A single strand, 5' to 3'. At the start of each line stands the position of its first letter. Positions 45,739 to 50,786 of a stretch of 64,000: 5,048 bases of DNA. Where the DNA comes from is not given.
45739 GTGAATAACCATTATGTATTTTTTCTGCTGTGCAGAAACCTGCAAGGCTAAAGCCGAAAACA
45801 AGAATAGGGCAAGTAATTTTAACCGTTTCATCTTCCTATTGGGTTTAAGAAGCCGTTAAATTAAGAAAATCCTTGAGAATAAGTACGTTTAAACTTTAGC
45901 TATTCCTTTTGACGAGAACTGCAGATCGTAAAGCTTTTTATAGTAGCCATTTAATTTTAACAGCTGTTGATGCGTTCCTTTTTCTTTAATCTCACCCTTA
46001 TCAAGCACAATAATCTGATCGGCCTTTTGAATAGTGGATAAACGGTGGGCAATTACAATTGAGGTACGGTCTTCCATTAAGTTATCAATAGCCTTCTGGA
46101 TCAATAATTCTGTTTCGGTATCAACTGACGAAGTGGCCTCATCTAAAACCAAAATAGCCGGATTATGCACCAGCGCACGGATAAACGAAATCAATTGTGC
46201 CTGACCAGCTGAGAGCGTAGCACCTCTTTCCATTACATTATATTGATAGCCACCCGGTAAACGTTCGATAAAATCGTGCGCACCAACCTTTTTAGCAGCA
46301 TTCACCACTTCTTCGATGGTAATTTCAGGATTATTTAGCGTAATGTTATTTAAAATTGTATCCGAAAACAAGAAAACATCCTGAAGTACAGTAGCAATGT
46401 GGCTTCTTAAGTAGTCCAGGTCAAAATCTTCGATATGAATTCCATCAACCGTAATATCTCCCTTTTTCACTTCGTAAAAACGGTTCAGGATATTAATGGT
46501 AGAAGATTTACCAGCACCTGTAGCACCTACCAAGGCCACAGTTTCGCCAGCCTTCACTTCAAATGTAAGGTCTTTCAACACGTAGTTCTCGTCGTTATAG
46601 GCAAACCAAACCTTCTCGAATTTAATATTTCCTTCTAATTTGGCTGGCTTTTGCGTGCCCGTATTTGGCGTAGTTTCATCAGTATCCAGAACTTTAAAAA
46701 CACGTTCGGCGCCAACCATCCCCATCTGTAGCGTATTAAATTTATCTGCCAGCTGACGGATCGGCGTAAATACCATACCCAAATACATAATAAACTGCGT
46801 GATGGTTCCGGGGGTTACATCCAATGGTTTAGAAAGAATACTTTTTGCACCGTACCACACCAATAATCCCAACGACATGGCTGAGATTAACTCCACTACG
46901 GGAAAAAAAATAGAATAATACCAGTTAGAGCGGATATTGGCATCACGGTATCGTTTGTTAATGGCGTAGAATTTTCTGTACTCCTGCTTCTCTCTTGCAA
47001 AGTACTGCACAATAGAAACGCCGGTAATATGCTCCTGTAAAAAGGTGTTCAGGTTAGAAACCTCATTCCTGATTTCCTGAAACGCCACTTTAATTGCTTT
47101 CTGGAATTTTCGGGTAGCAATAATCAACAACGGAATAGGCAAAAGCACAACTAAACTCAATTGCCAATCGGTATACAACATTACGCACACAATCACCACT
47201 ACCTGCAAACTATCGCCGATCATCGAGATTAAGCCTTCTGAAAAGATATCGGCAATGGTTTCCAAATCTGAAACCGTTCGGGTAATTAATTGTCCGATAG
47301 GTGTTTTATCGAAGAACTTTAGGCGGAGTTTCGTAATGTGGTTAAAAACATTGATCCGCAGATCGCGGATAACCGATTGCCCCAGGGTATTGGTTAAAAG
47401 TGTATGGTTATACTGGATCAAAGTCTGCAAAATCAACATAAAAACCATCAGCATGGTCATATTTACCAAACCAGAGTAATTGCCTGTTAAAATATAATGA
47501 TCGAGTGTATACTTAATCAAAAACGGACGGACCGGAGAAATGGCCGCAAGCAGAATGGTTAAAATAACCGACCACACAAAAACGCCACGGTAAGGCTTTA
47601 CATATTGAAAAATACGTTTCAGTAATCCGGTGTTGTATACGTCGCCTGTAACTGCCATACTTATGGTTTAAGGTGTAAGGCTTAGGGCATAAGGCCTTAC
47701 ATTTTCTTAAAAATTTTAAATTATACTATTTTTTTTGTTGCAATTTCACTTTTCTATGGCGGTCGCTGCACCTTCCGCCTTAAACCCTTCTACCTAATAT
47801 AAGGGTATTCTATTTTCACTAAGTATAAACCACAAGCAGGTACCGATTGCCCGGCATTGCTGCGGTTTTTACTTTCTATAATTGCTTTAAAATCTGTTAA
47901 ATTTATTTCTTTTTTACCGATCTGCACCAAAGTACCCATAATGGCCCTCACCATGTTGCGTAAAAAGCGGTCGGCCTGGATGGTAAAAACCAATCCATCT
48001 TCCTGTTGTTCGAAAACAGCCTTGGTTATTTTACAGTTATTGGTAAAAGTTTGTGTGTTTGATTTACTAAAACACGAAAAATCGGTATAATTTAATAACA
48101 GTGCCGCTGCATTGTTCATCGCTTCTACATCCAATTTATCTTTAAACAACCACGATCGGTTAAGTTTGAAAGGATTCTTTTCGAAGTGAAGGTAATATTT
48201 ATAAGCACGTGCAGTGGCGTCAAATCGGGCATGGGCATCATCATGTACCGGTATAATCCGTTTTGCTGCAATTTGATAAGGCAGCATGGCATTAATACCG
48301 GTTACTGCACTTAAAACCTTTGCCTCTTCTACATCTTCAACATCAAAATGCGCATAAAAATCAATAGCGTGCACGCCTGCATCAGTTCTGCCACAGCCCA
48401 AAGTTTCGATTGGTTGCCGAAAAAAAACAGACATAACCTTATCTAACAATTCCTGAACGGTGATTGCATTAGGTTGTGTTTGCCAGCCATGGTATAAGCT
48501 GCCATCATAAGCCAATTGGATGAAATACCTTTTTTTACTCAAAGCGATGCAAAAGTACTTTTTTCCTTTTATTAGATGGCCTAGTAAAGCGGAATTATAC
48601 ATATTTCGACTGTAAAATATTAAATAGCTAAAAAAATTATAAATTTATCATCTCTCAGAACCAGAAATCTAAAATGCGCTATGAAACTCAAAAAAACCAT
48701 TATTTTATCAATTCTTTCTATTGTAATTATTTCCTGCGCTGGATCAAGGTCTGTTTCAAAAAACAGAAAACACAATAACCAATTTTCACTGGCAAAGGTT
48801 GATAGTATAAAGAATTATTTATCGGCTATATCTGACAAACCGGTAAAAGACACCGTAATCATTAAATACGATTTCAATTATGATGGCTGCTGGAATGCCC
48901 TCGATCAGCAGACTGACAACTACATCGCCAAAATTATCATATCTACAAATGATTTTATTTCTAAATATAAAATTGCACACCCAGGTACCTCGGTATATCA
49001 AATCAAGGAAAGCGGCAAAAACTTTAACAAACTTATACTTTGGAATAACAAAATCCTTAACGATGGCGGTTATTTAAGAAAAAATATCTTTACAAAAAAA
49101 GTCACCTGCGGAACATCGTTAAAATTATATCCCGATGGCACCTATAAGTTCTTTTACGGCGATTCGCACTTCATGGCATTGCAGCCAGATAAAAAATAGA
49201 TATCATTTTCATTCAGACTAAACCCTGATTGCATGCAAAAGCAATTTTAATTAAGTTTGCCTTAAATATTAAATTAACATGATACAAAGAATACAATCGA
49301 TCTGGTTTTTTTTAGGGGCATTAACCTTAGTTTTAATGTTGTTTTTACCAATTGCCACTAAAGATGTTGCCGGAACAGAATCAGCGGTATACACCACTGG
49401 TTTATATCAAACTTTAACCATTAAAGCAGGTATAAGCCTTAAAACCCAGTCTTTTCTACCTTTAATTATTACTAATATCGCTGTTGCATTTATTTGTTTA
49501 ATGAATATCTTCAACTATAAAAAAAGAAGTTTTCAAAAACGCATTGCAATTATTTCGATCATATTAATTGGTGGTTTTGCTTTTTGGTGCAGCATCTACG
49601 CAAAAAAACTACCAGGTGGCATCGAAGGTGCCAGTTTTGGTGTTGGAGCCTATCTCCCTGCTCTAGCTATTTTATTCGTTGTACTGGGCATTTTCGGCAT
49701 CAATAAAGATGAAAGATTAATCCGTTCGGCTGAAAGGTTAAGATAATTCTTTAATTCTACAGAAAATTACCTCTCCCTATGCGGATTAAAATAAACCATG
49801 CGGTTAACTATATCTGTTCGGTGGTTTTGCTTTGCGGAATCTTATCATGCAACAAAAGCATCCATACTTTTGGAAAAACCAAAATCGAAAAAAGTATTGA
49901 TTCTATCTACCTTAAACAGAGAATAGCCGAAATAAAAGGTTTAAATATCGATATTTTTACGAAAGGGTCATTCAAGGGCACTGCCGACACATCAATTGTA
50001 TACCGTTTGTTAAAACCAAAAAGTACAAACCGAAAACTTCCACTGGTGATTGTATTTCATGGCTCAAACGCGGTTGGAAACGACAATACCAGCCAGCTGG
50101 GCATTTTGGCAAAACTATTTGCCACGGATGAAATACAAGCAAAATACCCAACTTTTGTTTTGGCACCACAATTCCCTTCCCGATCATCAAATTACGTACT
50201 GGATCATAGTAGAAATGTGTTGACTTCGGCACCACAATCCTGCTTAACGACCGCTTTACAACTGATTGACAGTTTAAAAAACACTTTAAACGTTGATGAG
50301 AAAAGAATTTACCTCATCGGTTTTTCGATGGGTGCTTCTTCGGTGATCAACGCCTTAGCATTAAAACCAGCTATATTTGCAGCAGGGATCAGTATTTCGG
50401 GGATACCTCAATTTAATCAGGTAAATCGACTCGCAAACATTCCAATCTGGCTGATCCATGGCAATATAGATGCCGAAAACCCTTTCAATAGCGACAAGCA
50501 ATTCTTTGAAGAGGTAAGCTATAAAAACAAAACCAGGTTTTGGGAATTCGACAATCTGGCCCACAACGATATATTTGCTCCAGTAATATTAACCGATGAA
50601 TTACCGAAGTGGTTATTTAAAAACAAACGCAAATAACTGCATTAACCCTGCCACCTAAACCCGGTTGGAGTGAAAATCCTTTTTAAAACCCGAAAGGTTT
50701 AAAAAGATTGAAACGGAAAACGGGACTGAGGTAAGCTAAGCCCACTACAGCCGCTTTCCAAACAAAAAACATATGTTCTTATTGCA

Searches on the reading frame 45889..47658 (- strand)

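Call 54: search_protein_families(library=pfam, proteins=[window:45889-47658:-], max_evalue=0.00001)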
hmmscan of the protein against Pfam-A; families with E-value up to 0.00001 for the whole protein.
window:45889-47658:- (589 aa): 2 families
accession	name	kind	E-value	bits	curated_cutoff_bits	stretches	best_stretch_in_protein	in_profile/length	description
PF00664.28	ABC_membrane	-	9.7e-49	166.9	28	1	30-299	4-273/274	ABC transporter transmembrane region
PF00005.33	ABC_tran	-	4e-27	95.9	25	1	361-510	1-137/137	ABC transporter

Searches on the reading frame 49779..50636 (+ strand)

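Call 54: search_protein_families(library=pfam, proteins=[window:49779-50636:+], max_evalue=0.00001)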
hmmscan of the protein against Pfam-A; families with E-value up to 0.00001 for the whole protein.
window:49779-50636:+ (285 aa): 3 families
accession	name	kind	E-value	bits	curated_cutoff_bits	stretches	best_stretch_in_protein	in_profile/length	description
PF05448.18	AXE1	-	4e-08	32.9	21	0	64-107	60-103/321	Acetyl xylan esterase (AXE1)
PF00756.26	Esterase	-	1.2e-06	28.9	22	1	80-250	15-180/251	Putative esterase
PF02230.22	Abhydrolase_2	-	1.3e-06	28.9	23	1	157-262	88-199/217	Phospholipase/Carboxylesterase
